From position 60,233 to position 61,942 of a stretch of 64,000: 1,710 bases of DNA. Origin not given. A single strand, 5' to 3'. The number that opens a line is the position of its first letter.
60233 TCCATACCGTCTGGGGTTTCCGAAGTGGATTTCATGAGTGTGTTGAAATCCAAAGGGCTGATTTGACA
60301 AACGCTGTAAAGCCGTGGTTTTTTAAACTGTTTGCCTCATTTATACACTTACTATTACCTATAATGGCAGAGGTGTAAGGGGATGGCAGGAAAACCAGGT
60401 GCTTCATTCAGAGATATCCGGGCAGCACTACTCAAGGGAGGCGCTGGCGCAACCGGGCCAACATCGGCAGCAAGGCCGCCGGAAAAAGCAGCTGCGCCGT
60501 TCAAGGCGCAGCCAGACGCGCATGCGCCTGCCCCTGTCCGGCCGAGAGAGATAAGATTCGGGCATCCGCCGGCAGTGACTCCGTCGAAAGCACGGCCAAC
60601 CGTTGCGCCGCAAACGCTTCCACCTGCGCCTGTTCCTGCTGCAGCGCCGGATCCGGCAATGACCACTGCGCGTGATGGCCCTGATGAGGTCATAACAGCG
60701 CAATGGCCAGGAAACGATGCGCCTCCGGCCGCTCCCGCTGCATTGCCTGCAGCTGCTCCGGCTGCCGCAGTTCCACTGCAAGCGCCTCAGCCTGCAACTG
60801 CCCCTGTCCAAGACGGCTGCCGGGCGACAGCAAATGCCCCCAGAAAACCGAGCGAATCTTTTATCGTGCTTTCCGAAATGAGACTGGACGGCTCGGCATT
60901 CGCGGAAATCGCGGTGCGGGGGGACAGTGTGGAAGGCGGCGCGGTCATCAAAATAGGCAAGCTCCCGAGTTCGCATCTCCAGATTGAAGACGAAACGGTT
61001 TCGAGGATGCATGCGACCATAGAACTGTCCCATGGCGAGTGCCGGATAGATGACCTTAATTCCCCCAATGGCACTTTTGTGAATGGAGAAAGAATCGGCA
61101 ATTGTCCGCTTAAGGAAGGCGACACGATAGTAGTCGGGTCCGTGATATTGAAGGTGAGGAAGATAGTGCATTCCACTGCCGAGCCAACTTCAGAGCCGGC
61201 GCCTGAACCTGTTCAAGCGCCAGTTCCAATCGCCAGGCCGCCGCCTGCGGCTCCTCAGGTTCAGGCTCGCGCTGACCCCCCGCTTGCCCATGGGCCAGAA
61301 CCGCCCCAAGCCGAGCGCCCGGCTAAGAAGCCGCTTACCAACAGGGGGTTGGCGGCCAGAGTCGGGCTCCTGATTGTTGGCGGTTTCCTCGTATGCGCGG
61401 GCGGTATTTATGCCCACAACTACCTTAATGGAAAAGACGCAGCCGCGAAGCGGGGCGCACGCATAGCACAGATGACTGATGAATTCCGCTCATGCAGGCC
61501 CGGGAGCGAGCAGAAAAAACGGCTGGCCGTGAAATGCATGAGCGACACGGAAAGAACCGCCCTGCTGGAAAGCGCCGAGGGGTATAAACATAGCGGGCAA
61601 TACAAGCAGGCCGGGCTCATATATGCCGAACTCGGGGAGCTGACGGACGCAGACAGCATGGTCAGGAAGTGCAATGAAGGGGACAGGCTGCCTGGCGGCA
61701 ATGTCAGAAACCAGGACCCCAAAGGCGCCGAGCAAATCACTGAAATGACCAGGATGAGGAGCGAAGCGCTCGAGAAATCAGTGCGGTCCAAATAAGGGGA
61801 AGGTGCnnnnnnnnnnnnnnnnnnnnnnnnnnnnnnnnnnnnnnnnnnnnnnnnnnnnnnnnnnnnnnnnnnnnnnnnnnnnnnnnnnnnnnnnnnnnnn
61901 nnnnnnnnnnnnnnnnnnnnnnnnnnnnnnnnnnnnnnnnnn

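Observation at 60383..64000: Tandem array of three genes sharing a novel ~50-aa N-terminal module fused to FHA, FHA-FHA or ankyrin domains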

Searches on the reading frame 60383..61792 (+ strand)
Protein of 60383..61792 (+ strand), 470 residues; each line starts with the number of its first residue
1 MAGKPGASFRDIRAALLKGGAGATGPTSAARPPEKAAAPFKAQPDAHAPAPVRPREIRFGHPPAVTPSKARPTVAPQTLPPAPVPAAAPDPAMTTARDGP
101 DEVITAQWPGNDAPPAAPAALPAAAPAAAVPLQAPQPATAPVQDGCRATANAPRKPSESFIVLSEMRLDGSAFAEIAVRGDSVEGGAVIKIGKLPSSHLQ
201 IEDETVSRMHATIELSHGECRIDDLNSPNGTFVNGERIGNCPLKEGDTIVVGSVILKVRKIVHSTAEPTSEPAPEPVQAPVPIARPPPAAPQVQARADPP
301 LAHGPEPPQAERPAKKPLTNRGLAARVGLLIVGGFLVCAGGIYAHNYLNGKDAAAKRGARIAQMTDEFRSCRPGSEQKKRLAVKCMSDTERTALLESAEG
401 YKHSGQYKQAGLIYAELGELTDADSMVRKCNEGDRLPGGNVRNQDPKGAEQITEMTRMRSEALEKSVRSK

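Call 8: search_protein_families(library=pfam, proteins=[window:60383-61792:+], max_evalue=1)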
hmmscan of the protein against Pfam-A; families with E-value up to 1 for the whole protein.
window:60383-61792:+ (470 aa): 3 families
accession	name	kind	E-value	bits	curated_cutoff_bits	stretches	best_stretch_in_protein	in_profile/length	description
PF00498.31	FHA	-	2.4e-17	63.5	20.7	1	189-252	1-67/67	FHA domain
PF16697.10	Yop-YscD_cpl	-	5.8e-10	39.7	33.2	1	188-259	18-91/94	Inner membrane component of T3SS, cytoplasmic domain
PF18221.6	MU2_FHA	-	0.055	14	29.2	1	184-256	13-83/94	Mutator 2 Fork head associated domain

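Call 16: find_homologous_proteins(query=window:60383-61792:+, max_evalue=0.001)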
Query window:60383-61792:+ (470 aa): 110 proteins with E <= 0.001 among 8000 candidates.
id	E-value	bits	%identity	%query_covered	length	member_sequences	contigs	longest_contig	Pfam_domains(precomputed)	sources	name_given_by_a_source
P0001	1.4e-197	675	100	65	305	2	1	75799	PF00498.32,PF16697.11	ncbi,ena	-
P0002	6.1e-89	317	47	60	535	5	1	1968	PF18221.7,PF00498.32,PF16697.11,PF05123.18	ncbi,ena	-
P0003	3.8e-22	97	33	19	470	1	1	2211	PF00498.32,PF16697.11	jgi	jgi:pSer/pThr/pTyr-binding forkhead associated (FHA) protein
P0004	3.6e-18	84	42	15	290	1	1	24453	PF00498.32,PF16697.11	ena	-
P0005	4.8e-18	84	58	14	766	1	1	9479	PF00498.32,PF16697.11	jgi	-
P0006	4.3e-17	81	44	13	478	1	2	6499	PF00498.32,PF16697.11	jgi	jgi:pSer/pThr/pTyr-binding forkhead associated (FHA) protein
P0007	2.3e-16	78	58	14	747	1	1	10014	PF00498.32,PF16697.11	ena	-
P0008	2.7e-16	78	62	15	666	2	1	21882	PF00498.32,PF16697.11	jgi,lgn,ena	-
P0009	5.3e-16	77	58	14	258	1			PF00498.32,PF16697.11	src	-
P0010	5.6e-16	77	37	22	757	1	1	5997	PF00498.32,PF16697.11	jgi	jgi:hypothetical protein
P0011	1.1e-15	76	44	14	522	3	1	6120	PF00498.32,PF16697.11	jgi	jgi:pSer/pThr/pTyr-binding forkhead associated (FHA) protein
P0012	2.3e-15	75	46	23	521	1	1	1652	PF00498.32,PF16697.11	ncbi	-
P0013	2.7e-15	75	50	21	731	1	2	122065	PF00498.32,PF16697.11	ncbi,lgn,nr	ncbi:MAG: AgmX/PglI C-terminal domain-containing protein [Myxococcales bacterium]|nr:AgmX/PglI C-ter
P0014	3.0e-15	74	42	27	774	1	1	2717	PF00498.32,PF16697.11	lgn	-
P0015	4.6e-15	74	58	14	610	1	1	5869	PF00498.32,PF16697.11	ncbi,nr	ncbi:MAG: FHA domain-containing protein, partial [Deltaproteobacteria bacterium]|nr:FHA domain-conta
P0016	7.6e-15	73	43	23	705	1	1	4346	PF00498.32,PF16697.11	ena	-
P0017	1.5e-14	72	28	16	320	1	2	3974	PF00498.32,PF16697.11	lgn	-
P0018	1.5e-14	72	51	19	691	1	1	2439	PF00498.32,PF16697.11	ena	-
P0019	1.6e-14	72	49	20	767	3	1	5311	PF00498.32,PF16697.11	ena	-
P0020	3.0e-14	71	50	15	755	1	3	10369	PF00498.32,PF16697.11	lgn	-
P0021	3.1e-14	71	58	14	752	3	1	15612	PF00498.32,PF16697.11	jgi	jgi:pSer/pThr/pTyr-binding forkhead associated (FHA) protein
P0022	5.3e-14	70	45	19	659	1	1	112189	PF00498.32,PF16697.11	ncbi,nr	ncbi:MAG: AgmX/PglI C-terminal domain-containing protein [Sandaracinaceae bacterium]|nr:AgmX/PglI C-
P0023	5.5e-14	70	43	22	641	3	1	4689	PF00498.32,PF16697.11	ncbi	-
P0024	6.0e-14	70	44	19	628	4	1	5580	PF07714.24,PF00069.32,PF00498.32,PF16697.11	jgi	jgi:pSer/pThr/pTyr-binding forkhead associated (FHA) protein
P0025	6.3e-14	70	33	19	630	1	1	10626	PF00498.32,PF16697.11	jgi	jgi:pSer/pThr/pTyr-binding forkhead associated (FHA) protein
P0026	6.5e-14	70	45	23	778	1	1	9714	PF00498.32,PF16697.11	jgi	jgi:hypothetical protein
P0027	7.3e-14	70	46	20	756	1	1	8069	PF00498.32,PF16697.11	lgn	-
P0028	7.4e-14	70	41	18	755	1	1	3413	PF00498.32,PF16697.11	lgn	-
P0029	8.0e-14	70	49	18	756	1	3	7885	PF00498.32,PF16697.11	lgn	-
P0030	8.6e-14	70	46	20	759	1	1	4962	PF00498.32,PF16697.11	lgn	-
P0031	9.0e-14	70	53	15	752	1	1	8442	PF00498.32,PF16697.11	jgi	-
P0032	1.3e-13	69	58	14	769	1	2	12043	PF00498.32,PF16697.11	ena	-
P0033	1.4e-13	69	47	23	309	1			PF00498.32,PF16697.11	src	-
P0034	2.0e-13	68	47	19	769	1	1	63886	PF00498.32,PF16697.11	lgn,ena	-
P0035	2.2e-13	68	58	14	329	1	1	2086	PF00498.32,PF16697.11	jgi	jgi:pSer/pThr/pTyr-binding forkhead associated (FHA) protein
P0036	2.6e-13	68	57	14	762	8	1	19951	PF00498.32,PF16697.11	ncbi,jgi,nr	ncbi:MAG TPA: AgmX/PglI C-terminal domain-containing protein [Kofleriaceae bacterium]|jgi:hypothetic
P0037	4.0e-13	67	45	23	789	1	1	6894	PF00498.32,PF16697.11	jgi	jgi:hypothetical protein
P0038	7.4e-13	67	38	20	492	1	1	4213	PF00498.32,PF16697.11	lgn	-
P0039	1.0e-12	66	44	24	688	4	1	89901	PF00498.32,PF16697.11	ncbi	-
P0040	1.1e-12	66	51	15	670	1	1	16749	PF00498.32,PF16697.11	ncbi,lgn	-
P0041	1.1e-12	66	49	15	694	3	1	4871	PF00498.32,PF16697.11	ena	-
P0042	1.2e-12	66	45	23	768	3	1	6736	PF00498.32,PF16697.11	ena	-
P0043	1.2e-12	66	58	14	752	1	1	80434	PF00498.32,PF16697.11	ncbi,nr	ncbi:MAG: AgmX/PglI C-terminal domain-containing protein [Kofleriaceae bacterium]|nr:AgmX/PglI C-ter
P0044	1.4e-12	66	58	14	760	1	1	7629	PF00498.32,PF16697.11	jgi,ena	-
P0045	1.4e-12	66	54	15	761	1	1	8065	PF00498.32,PF16697.11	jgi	jgi:TonB family protein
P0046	1.6e-12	65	48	21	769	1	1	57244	PF00498.32,PF16697.11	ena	-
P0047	1.8e-12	65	53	15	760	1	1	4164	PF00498.32,PF16697.11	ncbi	-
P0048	2.9e-12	65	50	18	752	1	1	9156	PF00498.32,PF16697.11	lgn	-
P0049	2.9e-12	65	58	14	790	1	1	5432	PF00498.32,PF16697.11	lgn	-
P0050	3.1e-12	65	45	22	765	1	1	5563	PF00498.32,PF16697.11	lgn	-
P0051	3.8e-12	64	44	23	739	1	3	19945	PF00498.32,PF16697.11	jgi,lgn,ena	-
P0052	5.0e-12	64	37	21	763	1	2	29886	PF00498.32,PF16697.11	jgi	jgi:hypothetical protein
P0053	5.6e-12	64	58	14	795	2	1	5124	PF00498.32,PF16697.11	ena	-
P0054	6.1e-12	64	52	15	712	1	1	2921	PF00498.32,PF16697.11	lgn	-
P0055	7.2e-12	63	44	25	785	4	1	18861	PF00498.32,PF16697.11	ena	-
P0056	8.2e-12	63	57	14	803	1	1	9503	PF00498.32,PF16697.11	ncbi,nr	ncbi:MAG: AgmX/PglI C-terminal domain-containing protein [Proteobacteria bacterium]|nr:AgmX/PglI C-t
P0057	8.4e-12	63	42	22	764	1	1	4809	PF00498.32,PF16697.11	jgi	jgi:pSer/pThr/pTyr-binding forkhead associated (FHA) protein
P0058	1.0e-11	63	48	20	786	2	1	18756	PF00498.32,PF16697.11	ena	-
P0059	1.2e-11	63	53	15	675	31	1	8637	PF00498.32,PF16697.11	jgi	-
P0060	2.6e-11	61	53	16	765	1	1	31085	PF00498.32,PF16697.11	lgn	-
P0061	3.5e-11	61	56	15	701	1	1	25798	PF03544.20,PF00498.32,PF16697.11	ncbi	-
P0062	4.0e-11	61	51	15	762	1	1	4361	PF00498.32,PF16697.11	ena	-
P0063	4.4e-11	61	58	14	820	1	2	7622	PF00498.32,PF16697.11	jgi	jgi:hypothetical protein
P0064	6.5e-11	60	58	15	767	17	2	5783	PF00498.32,PF16697.11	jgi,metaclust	metaclust:\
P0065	6.5e-11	60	38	18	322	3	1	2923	PF00498.32,PF16697.11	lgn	-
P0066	8.7e-11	60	56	14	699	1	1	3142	PF00498.32,PF16697.11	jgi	jgi:hypothetical protein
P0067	1.0e-10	60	58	14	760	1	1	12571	PF00498.32,PF16697.11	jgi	jgi:pSer/pThr/pTyr-binding forkhead associated (FHA) protein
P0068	1.4e-10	59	42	16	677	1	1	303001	PF03544.20,PF00498.32,PF16697.11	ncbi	-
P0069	2.0e-10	59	58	14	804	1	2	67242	PF00498.32,PF16697.11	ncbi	-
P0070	2.1e-10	58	50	15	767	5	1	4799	PF00498.32,PF16697.11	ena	-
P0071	2.1e-10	58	47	19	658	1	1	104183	PF00498.32,PF16697.11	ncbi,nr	ncbi:MAG: AgmX/PglI C-terminal domain-containing protein [Deltaproteobacteria bacterium]|nr:AgmX/Pgl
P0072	2.9e-10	58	45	21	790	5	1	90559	PF00498.32,PF16697.11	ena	-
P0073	3.3e-10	58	51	15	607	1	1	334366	PF00498.32,PF16697.11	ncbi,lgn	ncbi:MAG: AgmX/PglI C-terminal domain-containing protein [Bradymonadia bacterium]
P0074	3.4e-10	58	45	21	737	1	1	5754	PF00498.32,PF16697.11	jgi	jgi:hypothetical protein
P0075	2.4e-9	55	55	15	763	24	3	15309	PF00498.32,PF16697.11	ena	-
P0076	2.9e-9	55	41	20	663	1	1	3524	PF00498.32,PF16697.11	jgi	jgi:hypothetical protein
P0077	3.3e-9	55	45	17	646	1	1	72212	PF00498.32,PF16697.11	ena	-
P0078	3.3e-9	55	41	20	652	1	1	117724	PF00498.32,PF16697.11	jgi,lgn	jgi:hypothetical protein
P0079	3.6e-9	54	35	13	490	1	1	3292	PF00498.32,PF16697.11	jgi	jgi:pSer/pThr/pTyr-binding forkhead associated (FHA) protein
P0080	6.4e-9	54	52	15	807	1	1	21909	PF00498.32,PF16697.11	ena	-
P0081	1.6e-8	52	44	23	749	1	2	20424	PF00498.32,PF16697.11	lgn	-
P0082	1.9e-8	52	47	15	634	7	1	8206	PF00498.32,PF16697.11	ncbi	-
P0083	2.5e-8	52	38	16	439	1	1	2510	PF00498.32,PF16697.11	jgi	-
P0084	1.4e-7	49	39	15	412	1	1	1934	PF00498.32,PF16697.11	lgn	-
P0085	1.5e-7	49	40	23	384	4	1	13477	PF13240.12,PF06271.19,PF00498.32,PF12773.14,PF16697.11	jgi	jgi:uncharacterized RDD family membrane protein YckC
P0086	1.7e-7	49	33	24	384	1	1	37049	PF00498.32,PF16697.11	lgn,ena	-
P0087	2.3e-7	48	35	15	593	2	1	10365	PF13371.13,PF00498.32,PF00515.35,PF16697.11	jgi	jgi:pSer/pThr/pTyr-binding forkhead associated (FHA) protein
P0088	3.5e-7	48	46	15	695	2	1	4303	PF00498.32,PF17957.8,PF16697.11,PF16158.12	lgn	-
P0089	4.1e-7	48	54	15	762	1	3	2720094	PF00498.32,PF16697.11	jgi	jgi:hypothetical protein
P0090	4.8e-7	47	43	14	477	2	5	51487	PF00498.32,PF16697.11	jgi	-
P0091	5.1e-7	47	45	17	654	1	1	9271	PF00498.32,PF16697.11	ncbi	-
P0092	7.8e-7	47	38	13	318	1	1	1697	PF00498.32,PF16697.11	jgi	jgi:pSer/pThr/pTyr-binding forkhead associated (FHA) protein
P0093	1.2e-6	46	33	30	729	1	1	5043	PF00498.32,PF16697.11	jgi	jgi:pSer/pThr/pTyr-binding forkhead associated (FHA) protein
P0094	1.6e-6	46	35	14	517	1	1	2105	PF00498.32,PF16697.11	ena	-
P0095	1.6e-6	46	35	20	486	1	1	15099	PF00498.32,PF16697.11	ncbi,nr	ncbi:MAG: FHA domain-containing protein [Gemmatimonadales bacterium]|nr:FHA domain-containing protei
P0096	2.6e-6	45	43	16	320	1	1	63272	PF00498.32,PF16697.11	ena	-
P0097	2.8e-6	45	36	13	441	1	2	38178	PF00498.32,PF16697.11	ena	-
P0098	4.6e-6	44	43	14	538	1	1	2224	PF00498.32,PF16697.11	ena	-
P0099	1.1e-5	43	39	15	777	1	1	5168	PF09699.16,PF14537.12,PF00498.32,PF16697.11,PF02085.22,PF14522.12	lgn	-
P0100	5.7e-5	41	37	14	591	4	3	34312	PF00498.32,PF16697.11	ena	-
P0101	7.7e-5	40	39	15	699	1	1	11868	PF00498.32,PF16697.11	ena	-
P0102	9.3e-5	40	31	27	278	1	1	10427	PF00498.32,PF16697.11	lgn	-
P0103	1.4e-4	39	34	19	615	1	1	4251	PF00498.32,PF16697.11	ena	-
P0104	3.0e-4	38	33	21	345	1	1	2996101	PF00498.32,PF16697.11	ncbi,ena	-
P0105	3.7e-4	38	31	18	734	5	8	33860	PF00437.27,PF00498.32,PF16697.11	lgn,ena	-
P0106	3.9e-4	38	39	14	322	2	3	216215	PF00498.32,PF16697.11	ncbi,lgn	ncbi:MAG: FHA domain-containing protein [Planctomycetaceae bacterium]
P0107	5.5e-4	37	38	17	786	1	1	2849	PF00498.32,PF16697.11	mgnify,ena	mgnify:CR=1 FL=1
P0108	5.6e-4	37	38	14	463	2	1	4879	PF00498.32,PF16697.11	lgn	-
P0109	6.6e-4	37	36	19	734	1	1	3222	PF00498.32,PF16697.11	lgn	-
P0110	8.2e-4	37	32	22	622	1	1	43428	PF26549.1,PF00930.28,PF00498.32,PF26550.2,PF16697.11,PF07676.19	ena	-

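Call 20: find_encoding_contigs(protein=P0001, flank=10000, max_places=6)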
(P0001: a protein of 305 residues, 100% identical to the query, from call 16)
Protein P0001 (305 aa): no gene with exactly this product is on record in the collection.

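Call 47: predict_structure(alignment_id=A2)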
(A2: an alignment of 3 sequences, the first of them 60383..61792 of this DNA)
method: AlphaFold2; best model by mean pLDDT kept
length: 470 residues; sequences in the alignment: 3
mean_pLDDT: 50.7   pTM: 0.31
mean pLDDT of the five models: 50.7, 50.1, 48.6, 48.2, 43.2
residues with pLDDT >= 90: 40; 70-90: 62; 50-70: 60; < 50: 308
segments of 3 or more residues with pLDDT < 50: 1-11, 13-32, 34-79, 86-90, 92-99, 101-113, 119-121, 123-237, 239-242, 253-255, 259-279, 281-286, 292-298, 300-317, 321-330, 376-383
pLDDT, mean of each block of 10 residues (from residue 1): 39 46 34 37 32 36 41 44 43 41 38 42 38 31 24 30 31 37 34 34 33 31 39 46 54 48 37 45 48 44 40 45 46 53 58 78 83 54 66 88 92 90 93 84 88 91 74
secondary structure, 60 per line:
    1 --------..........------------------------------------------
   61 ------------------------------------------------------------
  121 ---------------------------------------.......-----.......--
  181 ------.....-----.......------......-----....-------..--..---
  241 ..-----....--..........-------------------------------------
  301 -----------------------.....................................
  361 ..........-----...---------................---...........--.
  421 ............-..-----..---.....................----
elements in order: H9-18 E160-166 E172-178 E187-191 E197-203 E210-215 E221-224 E248-251 E254-263 H324-370 H388-403 H407-417 H420-432 H446-466
